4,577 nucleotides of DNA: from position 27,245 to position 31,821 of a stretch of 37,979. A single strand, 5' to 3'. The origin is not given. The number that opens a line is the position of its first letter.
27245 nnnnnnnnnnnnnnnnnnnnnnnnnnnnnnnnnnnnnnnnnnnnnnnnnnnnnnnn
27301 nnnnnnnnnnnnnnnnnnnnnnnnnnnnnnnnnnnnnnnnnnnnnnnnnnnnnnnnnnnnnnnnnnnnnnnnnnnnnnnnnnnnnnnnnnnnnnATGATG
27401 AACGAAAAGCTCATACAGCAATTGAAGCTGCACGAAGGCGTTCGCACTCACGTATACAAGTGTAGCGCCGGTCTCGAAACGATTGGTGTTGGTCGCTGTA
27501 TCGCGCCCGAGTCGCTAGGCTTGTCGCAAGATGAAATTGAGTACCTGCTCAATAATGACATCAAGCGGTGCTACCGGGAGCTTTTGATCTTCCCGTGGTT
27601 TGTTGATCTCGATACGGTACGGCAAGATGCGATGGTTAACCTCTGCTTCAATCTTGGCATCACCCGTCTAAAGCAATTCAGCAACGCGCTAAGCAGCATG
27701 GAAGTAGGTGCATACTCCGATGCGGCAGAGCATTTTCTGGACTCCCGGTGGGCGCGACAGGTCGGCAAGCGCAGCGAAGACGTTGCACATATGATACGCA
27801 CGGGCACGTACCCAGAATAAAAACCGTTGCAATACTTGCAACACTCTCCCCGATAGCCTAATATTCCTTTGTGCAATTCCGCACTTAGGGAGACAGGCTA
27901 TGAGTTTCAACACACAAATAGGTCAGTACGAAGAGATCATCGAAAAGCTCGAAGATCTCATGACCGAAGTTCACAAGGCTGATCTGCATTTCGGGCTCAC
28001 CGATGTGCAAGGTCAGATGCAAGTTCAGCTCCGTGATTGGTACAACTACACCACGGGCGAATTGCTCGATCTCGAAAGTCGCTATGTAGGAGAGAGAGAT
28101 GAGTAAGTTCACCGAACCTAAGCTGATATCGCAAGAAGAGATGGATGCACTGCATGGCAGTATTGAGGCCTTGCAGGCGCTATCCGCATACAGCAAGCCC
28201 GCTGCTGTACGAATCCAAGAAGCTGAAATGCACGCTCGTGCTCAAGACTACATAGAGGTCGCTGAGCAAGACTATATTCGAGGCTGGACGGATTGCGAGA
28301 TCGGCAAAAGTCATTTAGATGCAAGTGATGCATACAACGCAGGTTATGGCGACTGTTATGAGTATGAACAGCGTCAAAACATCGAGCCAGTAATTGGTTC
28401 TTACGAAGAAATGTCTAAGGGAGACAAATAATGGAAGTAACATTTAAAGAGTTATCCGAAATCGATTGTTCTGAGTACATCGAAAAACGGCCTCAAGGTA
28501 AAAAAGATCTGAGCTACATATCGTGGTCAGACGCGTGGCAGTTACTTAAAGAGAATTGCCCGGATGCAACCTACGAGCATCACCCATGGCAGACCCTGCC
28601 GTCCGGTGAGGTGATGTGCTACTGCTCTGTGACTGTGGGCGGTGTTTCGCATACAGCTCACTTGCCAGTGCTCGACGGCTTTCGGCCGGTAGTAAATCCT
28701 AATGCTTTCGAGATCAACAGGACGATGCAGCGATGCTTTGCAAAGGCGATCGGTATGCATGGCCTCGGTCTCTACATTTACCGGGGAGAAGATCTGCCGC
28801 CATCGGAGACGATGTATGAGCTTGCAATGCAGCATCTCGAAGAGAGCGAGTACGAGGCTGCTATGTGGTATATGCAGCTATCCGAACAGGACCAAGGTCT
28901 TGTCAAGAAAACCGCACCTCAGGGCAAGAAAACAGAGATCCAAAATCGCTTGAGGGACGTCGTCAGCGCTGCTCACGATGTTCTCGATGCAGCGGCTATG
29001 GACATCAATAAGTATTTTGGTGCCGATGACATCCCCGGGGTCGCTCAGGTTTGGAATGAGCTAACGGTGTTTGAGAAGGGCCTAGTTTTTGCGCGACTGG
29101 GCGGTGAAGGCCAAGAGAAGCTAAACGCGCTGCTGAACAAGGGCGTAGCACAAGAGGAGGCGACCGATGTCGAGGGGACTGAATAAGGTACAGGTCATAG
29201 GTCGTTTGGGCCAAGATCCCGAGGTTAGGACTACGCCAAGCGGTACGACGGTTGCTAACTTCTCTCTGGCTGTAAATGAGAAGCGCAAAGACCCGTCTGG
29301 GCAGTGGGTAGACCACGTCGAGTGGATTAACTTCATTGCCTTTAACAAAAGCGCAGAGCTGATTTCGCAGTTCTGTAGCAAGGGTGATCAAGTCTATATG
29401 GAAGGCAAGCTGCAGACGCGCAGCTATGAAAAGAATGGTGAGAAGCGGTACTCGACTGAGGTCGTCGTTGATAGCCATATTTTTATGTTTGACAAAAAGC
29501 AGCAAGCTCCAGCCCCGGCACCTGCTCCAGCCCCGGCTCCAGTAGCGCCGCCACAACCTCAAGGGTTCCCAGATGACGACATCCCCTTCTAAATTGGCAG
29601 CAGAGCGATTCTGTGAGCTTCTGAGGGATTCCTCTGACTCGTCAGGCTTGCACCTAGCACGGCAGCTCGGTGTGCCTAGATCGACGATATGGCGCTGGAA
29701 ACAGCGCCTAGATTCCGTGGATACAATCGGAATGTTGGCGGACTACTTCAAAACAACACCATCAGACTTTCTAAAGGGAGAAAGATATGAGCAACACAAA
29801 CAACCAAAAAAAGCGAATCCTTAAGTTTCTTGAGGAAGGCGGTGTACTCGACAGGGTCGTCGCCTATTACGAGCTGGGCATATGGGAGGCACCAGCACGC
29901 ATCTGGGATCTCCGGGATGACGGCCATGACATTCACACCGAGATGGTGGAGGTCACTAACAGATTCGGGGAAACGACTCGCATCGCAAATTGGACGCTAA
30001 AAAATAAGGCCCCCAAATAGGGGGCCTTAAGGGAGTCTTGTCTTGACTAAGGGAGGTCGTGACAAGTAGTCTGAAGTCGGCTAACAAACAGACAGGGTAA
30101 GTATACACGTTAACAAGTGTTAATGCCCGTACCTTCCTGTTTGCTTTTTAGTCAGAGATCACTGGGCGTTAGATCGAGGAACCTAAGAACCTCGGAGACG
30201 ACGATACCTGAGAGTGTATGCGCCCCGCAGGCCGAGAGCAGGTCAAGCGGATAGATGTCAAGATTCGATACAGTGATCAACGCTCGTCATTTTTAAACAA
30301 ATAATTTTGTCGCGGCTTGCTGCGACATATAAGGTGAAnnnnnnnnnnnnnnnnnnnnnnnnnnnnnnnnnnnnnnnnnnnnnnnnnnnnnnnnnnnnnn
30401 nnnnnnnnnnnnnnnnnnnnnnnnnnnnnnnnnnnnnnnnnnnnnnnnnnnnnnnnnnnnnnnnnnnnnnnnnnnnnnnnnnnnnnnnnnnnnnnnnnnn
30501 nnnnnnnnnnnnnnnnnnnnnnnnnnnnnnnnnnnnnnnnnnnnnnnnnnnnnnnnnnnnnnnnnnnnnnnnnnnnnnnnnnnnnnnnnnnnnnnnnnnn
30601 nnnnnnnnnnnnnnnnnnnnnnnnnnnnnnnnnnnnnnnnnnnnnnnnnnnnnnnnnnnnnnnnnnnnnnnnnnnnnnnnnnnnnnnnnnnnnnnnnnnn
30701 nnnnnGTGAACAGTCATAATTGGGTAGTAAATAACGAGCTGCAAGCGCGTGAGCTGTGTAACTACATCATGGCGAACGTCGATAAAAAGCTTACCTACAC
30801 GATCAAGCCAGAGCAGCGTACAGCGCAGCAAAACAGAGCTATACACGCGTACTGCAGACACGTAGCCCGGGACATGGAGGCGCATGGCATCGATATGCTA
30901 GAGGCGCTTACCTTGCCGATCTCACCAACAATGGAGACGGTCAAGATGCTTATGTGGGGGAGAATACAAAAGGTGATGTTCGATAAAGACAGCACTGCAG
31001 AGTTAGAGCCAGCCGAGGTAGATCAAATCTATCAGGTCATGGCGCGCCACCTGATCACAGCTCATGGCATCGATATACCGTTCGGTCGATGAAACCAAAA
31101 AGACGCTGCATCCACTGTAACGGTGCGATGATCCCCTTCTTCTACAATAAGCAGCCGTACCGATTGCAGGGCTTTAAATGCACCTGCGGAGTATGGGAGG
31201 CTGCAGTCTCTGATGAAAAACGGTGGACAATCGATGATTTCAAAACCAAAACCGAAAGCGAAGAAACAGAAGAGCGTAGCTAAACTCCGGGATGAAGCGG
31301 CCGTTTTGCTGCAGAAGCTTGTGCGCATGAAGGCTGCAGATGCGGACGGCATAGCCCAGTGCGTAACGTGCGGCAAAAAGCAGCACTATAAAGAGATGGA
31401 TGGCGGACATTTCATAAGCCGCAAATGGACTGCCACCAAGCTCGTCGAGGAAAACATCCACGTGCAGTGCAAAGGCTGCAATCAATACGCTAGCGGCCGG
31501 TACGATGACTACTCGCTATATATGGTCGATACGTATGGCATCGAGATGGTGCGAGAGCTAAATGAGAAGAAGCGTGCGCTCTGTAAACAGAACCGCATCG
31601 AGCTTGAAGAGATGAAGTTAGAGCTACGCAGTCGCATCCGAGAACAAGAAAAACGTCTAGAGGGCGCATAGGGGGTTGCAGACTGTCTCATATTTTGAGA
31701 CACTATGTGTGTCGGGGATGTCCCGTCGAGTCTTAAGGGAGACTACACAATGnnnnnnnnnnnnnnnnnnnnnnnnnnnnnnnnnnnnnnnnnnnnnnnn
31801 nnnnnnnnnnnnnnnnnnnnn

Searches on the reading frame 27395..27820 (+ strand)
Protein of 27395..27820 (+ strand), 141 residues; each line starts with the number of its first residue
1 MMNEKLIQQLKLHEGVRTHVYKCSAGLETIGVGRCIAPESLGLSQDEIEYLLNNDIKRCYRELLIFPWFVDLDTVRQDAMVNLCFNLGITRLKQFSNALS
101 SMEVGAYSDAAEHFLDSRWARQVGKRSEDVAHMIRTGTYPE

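Call 13: search_protein_families(library=pfam, max_evalue=0.01, proteins=[window:27395-27820:+])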
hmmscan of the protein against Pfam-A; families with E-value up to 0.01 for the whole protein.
window:27395-27820:+ (141 aa): 1 family
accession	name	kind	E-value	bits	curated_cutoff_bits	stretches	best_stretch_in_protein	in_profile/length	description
PF00959.24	Phage_lysozyme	-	1.6e-14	54.7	22.3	1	12-126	2-114/125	Phage lysozyme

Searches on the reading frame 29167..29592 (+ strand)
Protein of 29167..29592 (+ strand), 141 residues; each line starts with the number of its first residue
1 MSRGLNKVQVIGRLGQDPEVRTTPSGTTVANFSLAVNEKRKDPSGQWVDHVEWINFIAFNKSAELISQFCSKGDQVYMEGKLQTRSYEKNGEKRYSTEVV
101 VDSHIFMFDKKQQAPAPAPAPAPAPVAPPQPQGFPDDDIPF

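Call 13: search_protein_families(library=pfam, max_evalue=0.01, proteins=[window:29167-29592:+])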
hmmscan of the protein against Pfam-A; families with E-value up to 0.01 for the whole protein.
window:29167-29592:+ (141 aa): 2 families
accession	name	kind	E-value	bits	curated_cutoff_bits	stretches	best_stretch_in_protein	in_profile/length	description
PF00436.31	SSB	-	1e-32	112.7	26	1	5-104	1-101/104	Single-strand binding protein family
PF22657.2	SSB_1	-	0.0055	17.3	27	1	6-89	1-82/91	Another single-strand binding protein family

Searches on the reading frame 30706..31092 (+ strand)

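Call 9: search_protein_families(library=pfam, max_evalue=0.01, proteins=[window:30706-31092:+])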
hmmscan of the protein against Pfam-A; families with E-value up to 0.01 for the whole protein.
window:30706-31092:+ (128 aa): 1 family
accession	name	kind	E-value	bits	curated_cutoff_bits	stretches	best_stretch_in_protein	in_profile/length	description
PF05772.17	NinB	-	2.6e-06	27.7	23.8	1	13-62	15-64/131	NinB protein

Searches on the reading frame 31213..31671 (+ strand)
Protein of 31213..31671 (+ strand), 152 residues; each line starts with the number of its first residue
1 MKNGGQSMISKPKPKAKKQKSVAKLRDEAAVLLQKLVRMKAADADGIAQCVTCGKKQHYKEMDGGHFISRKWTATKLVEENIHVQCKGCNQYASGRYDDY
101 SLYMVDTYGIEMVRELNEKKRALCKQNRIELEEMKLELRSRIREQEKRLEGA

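Call 9: search_protein_families(library=pfam, max_evalue=0.01, proteins=[window:31213-31671:+])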
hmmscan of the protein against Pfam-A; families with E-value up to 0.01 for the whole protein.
window:31213-31671:+ (152 aa): 2 families
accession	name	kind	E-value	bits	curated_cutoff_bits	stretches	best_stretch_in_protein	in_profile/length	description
PF05766.18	NinG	-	1.6e-16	61.1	25.4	1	13-147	59-192/193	Bacteriophage Lambda NinG protein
PF01844.29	HNH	-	0.0019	18.7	21.4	1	50-91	1-42/47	HNH endonuclease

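Call 12: search_protein_families(library=phrogs, max_evalue=0.01, proteins=[window:31213-31671:+])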
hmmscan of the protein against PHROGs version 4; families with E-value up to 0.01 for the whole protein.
window:31213-31671:+ (152 aa): 5 families
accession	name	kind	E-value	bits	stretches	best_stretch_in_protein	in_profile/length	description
phrog_5034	-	DNA, RNA and nucleotide metabolism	5.7e-23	82.6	1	15-146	4-131/138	NinG/ Rap DNA junction specific endonuclease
phrog_171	-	DNA, RNA and nucleotide metabolism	5.8e-19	70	1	46-150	123-226/452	NinG/ Rap DNA junction specific endonuclease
phrog_7370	-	DNA, RNA and nucleotide metabolism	0.0002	22.4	1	11-98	10-88/115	HNH endonuclease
phrog_144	-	DNA, RNA and nucleotide metabolism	0.00078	20.1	1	50-127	87-161/175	HNH endonuclease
phrog_2214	-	DNA, RNA and nucleotide metabolism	0.0012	19.1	1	16-136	163-279/429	HNH endonuclease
